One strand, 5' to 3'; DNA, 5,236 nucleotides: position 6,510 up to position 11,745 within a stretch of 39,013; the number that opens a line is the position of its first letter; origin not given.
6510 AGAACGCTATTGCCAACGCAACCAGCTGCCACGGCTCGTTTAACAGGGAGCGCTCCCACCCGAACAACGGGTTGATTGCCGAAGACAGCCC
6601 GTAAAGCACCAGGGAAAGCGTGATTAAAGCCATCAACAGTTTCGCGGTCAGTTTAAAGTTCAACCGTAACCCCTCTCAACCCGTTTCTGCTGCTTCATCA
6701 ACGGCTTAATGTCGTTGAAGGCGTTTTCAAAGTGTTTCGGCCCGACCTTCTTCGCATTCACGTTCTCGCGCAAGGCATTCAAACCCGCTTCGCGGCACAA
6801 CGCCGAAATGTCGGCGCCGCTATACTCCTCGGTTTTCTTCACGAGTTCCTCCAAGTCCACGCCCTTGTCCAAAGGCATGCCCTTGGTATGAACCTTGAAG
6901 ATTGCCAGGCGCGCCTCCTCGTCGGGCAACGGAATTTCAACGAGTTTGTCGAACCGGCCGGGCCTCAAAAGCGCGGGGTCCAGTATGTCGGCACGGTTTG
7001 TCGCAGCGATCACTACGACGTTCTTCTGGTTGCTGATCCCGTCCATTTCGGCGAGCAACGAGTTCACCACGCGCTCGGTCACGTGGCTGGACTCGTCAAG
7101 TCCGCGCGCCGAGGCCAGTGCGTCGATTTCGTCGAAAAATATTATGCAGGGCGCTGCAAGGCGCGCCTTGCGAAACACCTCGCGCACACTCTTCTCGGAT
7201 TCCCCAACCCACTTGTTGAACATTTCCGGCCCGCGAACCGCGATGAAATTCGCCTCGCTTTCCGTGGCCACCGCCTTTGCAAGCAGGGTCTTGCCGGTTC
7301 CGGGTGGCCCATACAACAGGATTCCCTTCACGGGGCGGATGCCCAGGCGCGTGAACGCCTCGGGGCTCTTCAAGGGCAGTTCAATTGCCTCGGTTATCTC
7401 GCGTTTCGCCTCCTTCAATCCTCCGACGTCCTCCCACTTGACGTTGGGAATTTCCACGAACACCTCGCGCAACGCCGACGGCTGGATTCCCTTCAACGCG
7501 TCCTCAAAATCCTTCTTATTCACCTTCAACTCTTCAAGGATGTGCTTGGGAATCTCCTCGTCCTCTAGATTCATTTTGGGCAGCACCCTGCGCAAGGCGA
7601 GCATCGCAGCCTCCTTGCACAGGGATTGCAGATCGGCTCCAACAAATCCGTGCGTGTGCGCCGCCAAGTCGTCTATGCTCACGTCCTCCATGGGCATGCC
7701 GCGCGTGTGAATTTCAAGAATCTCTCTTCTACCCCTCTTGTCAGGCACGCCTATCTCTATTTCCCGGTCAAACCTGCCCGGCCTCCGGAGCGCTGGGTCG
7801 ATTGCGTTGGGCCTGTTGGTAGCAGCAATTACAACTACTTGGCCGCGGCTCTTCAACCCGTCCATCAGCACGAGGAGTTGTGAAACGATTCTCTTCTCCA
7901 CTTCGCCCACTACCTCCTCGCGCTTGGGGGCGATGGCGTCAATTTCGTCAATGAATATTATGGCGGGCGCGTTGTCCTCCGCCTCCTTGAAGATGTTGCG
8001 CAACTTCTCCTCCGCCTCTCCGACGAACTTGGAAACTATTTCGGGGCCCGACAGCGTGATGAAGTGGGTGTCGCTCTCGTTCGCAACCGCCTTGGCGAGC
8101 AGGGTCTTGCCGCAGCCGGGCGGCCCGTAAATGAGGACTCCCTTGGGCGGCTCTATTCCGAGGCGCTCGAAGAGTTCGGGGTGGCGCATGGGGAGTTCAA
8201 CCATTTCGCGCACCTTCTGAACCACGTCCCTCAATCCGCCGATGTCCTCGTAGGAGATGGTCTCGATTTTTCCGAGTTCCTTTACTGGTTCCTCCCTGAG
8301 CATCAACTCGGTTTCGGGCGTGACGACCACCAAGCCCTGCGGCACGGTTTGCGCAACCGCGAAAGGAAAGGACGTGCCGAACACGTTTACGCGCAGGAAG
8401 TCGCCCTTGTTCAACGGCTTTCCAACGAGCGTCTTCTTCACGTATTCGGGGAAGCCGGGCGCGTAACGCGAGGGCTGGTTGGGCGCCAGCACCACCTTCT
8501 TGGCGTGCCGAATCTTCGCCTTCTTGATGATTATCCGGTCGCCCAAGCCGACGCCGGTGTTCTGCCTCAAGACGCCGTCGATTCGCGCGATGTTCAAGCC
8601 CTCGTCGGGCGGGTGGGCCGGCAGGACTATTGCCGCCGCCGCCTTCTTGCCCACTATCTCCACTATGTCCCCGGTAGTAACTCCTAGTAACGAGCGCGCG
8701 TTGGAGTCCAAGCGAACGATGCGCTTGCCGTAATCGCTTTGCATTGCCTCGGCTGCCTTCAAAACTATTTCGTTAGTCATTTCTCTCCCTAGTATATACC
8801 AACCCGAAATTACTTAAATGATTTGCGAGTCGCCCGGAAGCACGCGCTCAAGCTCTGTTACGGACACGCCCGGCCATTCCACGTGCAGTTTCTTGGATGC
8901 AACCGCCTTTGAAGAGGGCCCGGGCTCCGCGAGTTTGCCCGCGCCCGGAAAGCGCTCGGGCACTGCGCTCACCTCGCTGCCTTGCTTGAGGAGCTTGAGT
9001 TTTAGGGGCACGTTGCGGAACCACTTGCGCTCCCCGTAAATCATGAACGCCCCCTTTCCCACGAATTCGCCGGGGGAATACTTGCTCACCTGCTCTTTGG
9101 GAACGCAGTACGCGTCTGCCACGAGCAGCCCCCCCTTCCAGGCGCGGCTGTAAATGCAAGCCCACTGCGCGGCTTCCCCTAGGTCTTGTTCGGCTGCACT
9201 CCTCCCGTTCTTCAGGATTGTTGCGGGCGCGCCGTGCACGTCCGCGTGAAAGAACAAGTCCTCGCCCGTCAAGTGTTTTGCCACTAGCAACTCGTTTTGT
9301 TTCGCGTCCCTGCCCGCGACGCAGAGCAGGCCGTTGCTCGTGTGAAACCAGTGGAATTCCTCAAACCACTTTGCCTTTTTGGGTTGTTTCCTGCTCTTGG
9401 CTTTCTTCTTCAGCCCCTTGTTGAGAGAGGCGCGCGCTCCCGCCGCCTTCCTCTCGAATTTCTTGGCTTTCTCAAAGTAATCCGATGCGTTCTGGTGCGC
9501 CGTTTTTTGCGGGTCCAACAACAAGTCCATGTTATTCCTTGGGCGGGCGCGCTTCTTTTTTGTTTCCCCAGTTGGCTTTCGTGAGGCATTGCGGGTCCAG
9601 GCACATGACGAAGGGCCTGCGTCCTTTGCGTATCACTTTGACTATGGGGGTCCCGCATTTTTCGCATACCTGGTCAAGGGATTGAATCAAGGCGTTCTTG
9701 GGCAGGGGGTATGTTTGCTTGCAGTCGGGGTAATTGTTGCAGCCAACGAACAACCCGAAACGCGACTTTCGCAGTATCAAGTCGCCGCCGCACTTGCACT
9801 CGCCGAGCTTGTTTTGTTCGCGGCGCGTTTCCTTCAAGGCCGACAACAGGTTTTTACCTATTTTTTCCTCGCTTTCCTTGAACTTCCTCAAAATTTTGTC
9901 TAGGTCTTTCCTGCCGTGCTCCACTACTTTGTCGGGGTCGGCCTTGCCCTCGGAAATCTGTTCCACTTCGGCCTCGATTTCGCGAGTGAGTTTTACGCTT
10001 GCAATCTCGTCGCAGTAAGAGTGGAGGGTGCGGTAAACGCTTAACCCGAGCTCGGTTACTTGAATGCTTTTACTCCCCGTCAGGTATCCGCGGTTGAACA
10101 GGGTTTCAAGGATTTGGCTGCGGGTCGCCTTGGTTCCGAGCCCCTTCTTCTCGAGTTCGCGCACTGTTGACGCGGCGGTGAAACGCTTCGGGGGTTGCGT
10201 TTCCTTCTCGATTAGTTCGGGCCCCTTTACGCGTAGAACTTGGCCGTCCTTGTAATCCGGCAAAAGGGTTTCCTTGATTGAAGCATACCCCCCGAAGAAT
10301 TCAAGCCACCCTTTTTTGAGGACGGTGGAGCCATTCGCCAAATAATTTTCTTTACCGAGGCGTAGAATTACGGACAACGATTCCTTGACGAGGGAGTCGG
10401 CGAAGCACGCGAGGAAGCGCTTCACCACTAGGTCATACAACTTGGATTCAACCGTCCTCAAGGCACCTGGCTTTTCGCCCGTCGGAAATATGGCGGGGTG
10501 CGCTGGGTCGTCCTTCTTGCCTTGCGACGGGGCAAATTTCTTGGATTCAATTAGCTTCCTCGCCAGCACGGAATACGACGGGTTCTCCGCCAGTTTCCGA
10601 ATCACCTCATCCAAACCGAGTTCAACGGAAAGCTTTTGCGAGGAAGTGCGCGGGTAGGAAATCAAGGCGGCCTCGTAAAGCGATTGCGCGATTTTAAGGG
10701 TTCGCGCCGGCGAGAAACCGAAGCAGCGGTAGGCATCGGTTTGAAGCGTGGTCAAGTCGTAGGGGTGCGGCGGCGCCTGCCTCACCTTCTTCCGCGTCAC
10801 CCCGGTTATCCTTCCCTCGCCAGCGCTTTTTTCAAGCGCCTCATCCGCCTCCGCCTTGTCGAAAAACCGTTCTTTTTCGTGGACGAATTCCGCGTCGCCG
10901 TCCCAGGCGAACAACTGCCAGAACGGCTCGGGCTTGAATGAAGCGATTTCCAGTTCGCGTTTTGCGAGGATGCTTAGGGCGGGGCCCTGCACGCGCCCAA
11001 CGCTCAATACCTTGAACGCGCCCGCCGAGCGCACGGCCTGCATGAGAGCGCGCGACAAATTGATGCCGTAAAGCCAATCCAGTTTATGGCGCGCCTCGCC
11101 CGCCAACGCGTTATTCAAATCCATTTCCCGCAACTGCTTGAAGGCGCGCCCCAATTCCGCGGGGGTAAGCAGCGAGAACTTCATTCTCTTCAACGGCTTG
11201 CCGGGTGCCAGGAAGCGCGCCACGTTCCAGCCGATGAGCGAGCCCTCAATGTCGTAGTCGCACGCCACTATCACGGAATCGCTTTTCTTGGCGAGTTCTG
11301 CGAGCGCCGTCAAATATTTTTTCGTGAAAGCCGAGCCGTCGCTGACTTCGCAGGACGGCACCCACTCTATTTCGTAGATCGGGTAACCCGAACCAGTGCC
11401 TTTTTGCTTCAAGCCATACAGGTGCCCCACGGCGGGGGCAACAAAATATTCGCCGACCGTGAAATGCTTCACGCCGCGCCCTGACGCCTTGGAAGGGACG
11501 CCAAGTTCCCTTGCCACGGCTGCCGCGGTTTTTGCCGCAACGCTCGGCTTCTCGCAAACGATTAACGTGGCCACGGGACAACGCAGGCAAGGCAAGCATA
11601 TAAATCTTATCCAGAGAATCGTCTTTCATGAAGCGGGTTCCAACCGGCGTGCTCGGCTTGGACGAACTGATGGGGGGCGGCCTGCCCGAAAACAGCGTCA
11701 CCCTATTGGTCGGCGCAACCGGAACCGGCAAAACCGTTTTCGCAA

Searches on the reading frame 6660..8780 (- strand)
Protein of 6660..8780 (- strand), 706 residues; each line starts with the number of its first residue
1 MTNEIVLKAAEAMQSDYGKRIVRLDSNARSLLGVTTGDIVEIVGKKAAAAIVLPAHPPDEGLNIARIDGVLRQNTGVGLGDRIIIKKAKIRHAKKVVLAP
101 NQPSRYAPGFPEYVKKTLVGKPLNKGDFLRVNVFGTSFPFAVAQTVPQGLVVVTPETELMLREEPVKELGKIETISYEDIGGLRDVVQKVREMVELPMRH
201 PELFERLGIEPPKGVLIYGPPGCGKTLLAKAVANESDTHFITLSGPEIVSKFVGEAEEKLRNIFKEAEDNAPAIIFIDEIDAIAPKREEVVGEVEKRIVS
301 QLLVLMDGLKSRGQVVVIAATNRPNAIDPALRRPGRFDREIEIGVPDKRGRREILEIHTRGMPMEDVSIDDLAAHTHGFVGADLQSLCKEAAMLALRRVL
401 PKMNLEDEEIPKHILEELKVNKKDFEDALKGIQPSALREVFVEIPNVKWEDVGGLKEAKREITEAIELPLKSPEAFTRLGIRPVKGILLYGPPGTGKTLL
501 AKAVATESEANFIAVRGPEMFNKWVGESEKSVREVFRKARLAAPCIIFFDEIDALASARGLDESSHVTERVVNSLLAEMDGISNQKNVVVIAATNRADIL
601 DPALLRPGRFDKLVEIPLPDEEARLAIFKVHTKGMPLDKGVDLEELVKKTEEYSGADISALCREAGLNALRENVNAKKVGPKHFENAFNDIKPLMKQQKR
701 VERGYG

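Call 10: search_protein_families(library=pfam, proteins=[window:6660-8780:-])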
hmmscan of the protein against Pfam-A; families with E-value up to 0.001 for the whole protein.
window:6660-8780:- (706 aa): 43 families (the best 25 are shown)
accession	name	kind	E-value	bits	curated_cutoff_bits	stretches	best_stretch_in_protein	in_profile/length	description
PF00004.35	AAA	-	2e-98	326.3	21.2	2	215-344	1-130/131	ATPase family associated with various cellular activities (AAA)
PF17862.7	AAA_lid_3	-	4.3e-35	119.2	27.2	2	366-408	1-43/45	AAA+ lid domain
PF02359.24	CDC48_N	-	3.7e-23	82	35.1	1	7-89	2-84/85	Cell division protein 48 (CDC48), N-terminal domain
PF05496.18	RuvB_N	-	4.3e-17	62.8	27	2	213-292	34-105/159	Holliday junction DNA helicase RuvB P-loop domain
PF02933.23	CDC48_2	-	3.8e-15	55.7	22.4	1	105-168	1-64/64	Cell division protein 48 (CDC48), domain 2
PF13191.12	AAA_16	-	1e-13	52.6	32.6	2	203-317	15-136/167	AAA ATPase domain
PF07728.20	AAA_5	-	2.2e-11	44.3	22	1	487-605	2-136/139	AAA domain (dynein-related subfamily)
PF13173.12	AAA_14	-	2.9e-11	43.9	27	1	215-285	5-76/129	AAA domain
PF07724.20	AAA_2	-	5.7e-11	43.2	27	1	215-308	6-101/166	AAA domain (Cdc48 subfamily)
PF06068.19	TIP49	-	6e-11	42.6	23.8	2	213-258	51-98/347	TIP49 P-loop domain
PF13401.12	AAA_22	-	2.1e-10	41.5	27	0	215-283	8-96/130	AAA domain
PF13671.12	AAA_33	-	4e-10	40.6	27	0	215-322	2-79/143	AAA domain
PF20720.3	nSTAND3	-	6.8e-09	36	27.2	0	487-613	20-128/155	Novel STAND NTPase 3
PF01637.24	ATPase_2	-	1.9e-08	34.8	33.2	1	207-310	15-106/225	ATPase domain predominantly from Archaea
PF13521.12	AAA_28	-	2.6e-08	34.7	27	0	215-267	2-50/164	AAA domain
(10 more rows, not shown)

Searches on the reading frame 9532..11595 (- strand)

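Call 10: search_protein_families(library=pfam, proteins=[window:9532-11595:-])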
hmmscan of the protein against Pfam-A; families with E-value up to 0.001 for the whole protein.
window:9532-11595:- (687 aa): 3 families
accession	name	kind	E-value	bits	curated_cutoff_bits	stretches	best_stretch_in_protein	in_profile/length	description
PF01131.25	Topoisom_bac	-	4.6e-116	388.6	35.1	1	159-558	3-410/411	DNA topoisomerase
PF01396.24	Zn_ribbon_Top1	-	3.7e-15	55.9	32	1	601-634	6-39/39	Topoisomerase DNA binding C4 zinc finger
PF01751.28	Toprim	-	2.1e-10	41.1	23.1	1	10-141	1-94/96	Toprim domain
